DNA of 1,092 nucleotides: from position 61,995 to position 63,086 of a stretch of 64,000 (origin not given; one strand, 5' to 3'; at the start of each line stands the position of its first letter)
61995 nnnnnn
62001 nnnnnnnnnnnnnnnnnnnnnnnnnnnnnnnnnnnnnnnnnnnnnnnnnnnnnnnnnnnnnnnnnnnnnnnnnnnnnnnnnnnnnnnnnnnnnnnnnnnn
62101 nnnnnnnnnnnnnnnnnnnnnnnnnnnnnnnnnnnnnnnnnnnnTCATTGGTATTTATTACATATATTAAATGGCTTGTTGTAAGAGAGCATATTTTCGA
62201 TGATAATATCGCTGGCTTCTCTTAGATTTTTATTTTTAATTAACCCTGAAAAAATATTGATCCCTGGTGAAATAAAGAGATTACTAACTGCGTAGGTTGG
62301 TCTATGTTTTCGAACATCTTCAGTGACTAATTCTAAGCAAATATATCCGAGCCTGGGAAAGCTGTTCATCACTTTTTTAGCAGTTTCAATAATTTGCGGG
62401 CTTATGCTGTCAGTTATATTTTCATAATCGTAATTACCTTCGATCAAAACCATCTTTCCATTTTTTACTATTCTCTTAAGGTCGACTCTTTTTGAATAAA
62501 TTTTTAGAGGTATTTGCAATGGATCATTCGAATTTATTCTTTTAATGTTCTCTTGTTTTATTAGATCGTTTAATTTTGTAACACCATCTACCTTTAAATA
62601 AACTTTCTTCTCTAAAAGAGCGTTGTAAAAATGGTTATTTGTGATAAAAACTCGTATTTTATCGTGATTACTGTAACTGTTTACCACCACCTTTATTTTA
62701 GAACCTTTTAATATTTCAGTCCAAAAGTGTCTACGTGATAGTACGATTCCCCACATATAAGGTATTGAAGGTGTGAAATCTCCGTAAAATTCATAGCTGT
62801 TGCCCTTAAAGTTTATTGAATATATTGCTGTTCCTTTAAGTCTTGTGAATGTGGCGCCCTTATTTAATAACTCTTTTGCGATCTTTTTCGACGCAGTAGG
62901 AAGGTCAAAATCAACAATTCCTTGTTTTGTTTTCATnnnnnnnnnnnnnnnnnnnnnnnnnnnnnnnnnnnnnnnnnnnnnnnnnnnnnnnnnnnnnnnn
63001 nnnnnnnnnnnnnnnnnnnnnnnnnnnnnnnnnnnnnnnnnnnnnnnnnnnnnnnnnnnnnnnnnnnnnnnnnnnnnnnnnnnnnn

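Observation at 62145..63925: Tandem ATP-grasp genes heading the accessory operon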

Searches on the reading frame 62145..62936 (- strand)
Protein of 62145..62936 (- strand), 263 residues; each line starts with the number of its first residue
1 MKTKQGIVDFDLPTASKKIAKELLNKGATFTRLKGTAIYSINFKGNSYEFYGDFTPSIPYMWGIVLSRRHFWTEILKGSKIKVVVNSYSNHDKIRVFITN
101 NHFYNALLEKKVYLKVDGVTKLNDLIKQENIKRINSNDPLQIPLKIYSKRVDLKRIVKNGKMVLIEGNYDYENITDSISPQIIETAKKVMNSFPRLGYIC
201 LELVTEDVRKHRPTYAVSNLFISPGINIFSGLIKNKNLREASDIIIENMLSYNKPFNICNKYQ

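Call 4: search_protein_families(library=pfam, proteins=[window:62145-62936:-], max_evalue=0.01)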
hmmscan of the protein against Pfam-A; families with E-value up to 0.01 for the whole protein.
window:62145-62936:- (263 aa): 0 families

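Call 5: search_protein_families(library=phrogs, proteins=[window:62145-62936:-], max_evalue=0.01)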
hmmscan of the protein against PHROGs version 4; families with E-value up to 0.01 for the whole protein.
window:62145-62936:- (263 aa): 0 families

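Call 6: search_protein_families(library=ncbifam, proteins=[window:62145-62936:-], max_evalue=0.01)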
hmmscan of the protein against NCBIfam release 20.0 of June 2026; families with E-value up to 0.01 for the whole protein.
window:62145-62936:- (263 aa): 0 families

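Call 11: find_homologous_proteins(query=window:62145-62936:-)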
Query window:62145-62936:- (263 aa): 2 proteins with E <= 0.001 among 544 candidates.
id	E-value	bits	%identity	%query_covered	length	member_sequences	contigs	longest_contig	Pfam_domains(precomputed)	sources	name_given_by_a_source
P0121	5.5e-122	424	99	73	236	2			-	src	-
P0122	5.0e-78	280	50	96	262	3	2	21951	-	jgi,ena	-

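Call 25: search_solved_structures(query=A1, max_evalue=1, show_alignments=1)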
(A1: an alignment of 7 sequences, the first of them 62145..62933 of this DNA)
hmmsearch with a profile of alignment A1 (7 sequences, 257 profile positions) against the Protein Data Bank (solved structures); distinct sequences matched with E-value up to 1: 6.
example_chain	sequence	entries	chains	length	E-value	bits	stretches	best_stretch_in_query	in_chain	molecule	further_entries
7ta5_A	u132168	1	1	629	3.1e-06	30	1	94-230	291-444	Glutathione synthase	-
8fxh_A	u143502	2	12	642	3.3e-06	29.9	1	90-231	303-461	RimK domain-containing protein ATP-grasp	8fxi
7wac_A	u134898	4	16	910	0.009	18.6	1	85-251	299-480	Cyanophycin synthase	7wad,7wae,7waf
8k42_P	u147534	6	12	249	0.017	17.8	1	94-198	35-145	VP10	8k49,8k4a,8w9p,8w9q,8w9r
7txv_A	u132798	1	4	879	0.022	17.4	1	79-231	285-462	Cyanophycin synthase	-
7lg5_A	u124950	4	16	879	0.022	17.4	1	79-231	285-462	Cyanophycin synthase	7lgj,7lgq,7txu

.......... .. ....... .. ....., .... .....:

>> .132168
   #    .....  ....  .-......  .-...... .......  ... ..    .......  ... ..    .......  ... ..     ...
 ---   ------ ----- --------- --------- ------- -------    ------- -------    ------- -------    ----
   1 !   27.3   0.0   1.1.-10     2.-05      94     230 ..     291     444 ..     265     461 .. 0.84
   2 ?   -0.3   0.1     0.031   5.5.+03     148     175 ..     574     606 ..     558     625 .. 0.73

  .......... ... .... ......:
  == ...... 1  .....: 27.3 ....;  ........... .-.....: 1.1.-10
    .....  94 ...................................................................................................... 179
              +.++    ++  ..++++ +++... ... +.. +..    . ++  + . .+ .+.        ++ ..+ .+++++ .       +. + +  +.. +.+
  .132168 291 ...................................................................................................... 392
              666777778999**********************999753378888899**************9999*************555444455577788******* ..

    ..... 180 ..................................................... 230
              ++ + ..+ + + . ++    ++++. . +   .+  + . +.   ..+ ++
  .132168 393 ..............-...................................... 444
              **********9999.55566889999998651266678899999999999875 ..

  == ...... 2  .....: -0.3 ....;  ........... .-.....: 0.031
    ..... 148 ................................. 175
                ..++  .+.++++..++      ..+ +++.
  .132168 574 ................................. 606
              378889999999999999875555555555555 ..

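Call 58: search_protein_representatives(protein=window:62145-62936:-)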
Query: 263 residues. Proteins with E-value up to 0.001 (for the whole library): 52; up to 1e-10: 24; up to 1e-30: 7. The best 52 are listed.
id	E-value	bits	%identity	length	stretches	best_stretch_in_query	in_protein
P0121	1.7e-122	424.0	99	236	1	18-211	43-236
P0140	2.4e-73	263.0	48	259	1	1-255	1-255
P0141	2.9e-44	167.7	35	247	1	10-248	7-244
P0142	5.1e-41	157.1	34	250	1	7-251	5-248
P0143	1.0e-40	156.1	35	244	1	7-251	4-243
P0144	3.0e-37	144.7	34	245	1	9-250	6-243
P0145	3.6e-34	134.6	31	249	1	10-247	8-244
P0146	1.8e-26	109.4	33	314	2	79-250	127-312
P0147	1.1e-22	97.0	40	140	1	99-230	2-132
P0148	8.1e-21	90.9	31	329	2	72-253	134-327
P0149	5.0e-20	88.3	33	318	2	84-245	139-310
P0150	5.1e-20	88.3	31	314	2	82-245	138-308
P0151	9.7e-20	87.4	29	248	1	18-249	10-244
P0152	1.7e-18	83.3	28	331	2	81-253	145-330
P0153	1.8e-17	79.9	29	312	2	81-248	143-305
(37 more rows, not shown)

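Call 77: search_protein_families(library=padloc, proteins=[window:62145-62936:-], max_evalue=0.01)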
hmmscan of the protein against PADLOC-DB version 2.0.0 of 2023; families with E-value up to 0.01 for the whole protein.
window:62145-62936:- (263 aa): 0 families

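Call 78: predict_structure(alignment_id=A10)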
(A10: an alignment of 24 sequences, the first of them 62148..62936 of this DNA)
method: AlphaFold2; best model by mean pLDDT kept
length: 263 residues; sequences in the alignment: 24
mean_pLDDT: 80.1   pTM: 0.77
mean pLDDT of the five models: 80.1, 79.1, 79.0, 78.9, 78.2
residues with pLDDT >= 90: 86; 70-90: 122; 50-70: 37; < 50: 18
segments of 3 or more residues with pLDDT < 50: 1-7, 253-263
pLDDT, mean of each block of 10 residues (from residue 1): 46 72 81 87 82 73 87 95 83 91 91 92 91 81 73 84 88 90 94 87 90 89 72 68 67 43 33
secondary structure, 60 per line:
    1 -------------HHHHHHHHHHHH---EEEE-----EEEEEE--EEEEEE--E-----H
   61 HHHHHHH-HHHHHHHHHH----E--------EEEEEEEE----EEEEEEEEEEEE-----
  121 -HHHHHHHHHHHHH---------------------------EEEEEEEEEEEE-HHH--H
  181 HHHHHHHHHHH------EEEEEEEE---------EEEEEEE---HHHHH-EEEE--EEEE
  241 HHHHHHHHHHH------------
elements in order: H14-25 E29-32 E38-43 E46-51 H60-67 H69-78 E92-99 E104-115 H122-134 E162-173 H180-191 E198-205 E215-221 H225-229 E231-234 E237-240 H241-251

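Call 81: fold_search(model_id=the predicted structure, library=pdb)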
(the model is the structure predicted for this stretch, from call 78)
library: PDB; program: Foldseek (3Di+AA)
matches with E <= 10: 486; with E <= 0.001: 17
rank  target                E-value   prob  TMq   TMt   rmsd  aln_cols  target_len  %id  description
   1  7ta5                  1.1e-10  1.00  0.62  0.32   6.0       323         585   12  Crystal structure of cyanophycin synthetase 2 from Gloeothece citriformis (released 2022-03-02)
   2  7lgq_A                1.2e-09  1.00  0.62  0.22   6.0       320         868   12  Cyanophycin synthetase 1 from Synechocystis sp. UTEX2470 with ATP and 8x(Asp-Arg)-Asn (released 2021-08-18)
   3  7lgj_A                2.4e-09  1.00  0.64  0.22   5.9       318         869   12  Cyanophycin synthetase 1 from Synechocystis sp. UTEX2470 with ADPCP and 8x(Asp-Arg)-NH2 (released 2021-08-18)
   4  7txv_A                2.4e-09  1.00  0.62  0.22   6.0       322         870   11  Cyanophycin synthetase 1 from Synechocystis sp. UTEX2470 E82Q with ATP and 16x(Asp-Arg) (released 2022-06-01)
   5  7lg5_A                2.4e-09  1.00  0.61  0.22   6.5       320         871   11  Synechocystis sp. UTEX2470 Cyanophycin synthetase 1 with ATP (released 2021-08-18)
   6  7wae_C                3.4e-09  1.00  0.61  0.26   6.7       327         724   11  Trichodesmium erythraeum cyanophycin synthetase 1 (TeCphA1) with ATPgammaS, 4x(beta-Asp-Arg), and aspartate (released 2022-09-07)
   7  7wae_A                5.7e-09  1.00  0.61  0.22   6.9       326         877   12  Trichodesmium erythraeum cyanophycin synthetase 1 (TeCphA1) with ATPgammaS, 4x(beta-Asp-Arg), and aspartate (released 2022-09-07)
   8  8fxi_B                5.7e-09  1.00  0.61  0.30   5.9       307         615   12  Cryo-EM structure of Stanieria sp. CphA2 in complex with ADPCP and 4x(beta-Asp-Arg) (released 2023-06-14)
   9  7wac_A                6.7e-09  1.00  0.58  0.25   6.5       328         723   12  Trichodesmium erythraeum cyanophycin synthetase 1 (TeCphA1) (released 2022-09-07)
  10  3ln6                  2.9e-08  1.00  0.65  0.26   6.0       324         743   10  Crystal structure of a bifunctional glutathione synthetase from Streptococcus agalactiae (released 2011-04-13)
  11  8fxi_C                4.1e-08  1.00  0.55  0.26   5.5       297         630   11  Cryo-EM structure of Stanieria sp. CphA2 in complex with ADPCP and 4x(beta-Asp-Arg) (released 2023-06-14)
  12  8fxh_A                4.6e-08  1.00  0.60  0.28   7.0       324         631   11  Cryo-EM structure of Stanieria sp. CphA2 (released 2023-06-14)
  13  7lgn_A                4.6e-08  1.00  0.56  0.25   7.4       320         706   12  Cyanophycin synthetase 1 from T. morbirosei (released 2021-08-18)
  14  8fxi_A                4.9e-08  1.00  0.61  0.30   5.7       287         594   13  Cryo-EM structure of Stanieria sp. CphA2 in complex with ADPCP and 4x(beta-Asp-Arg) (released 2023-06-14)
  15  7lgn_B                2.2e-07  1.00  0.54  0.19   9.4       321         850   12  Cyanophycin synthetase 1 from T. morbirosei (released 2021-08-18)
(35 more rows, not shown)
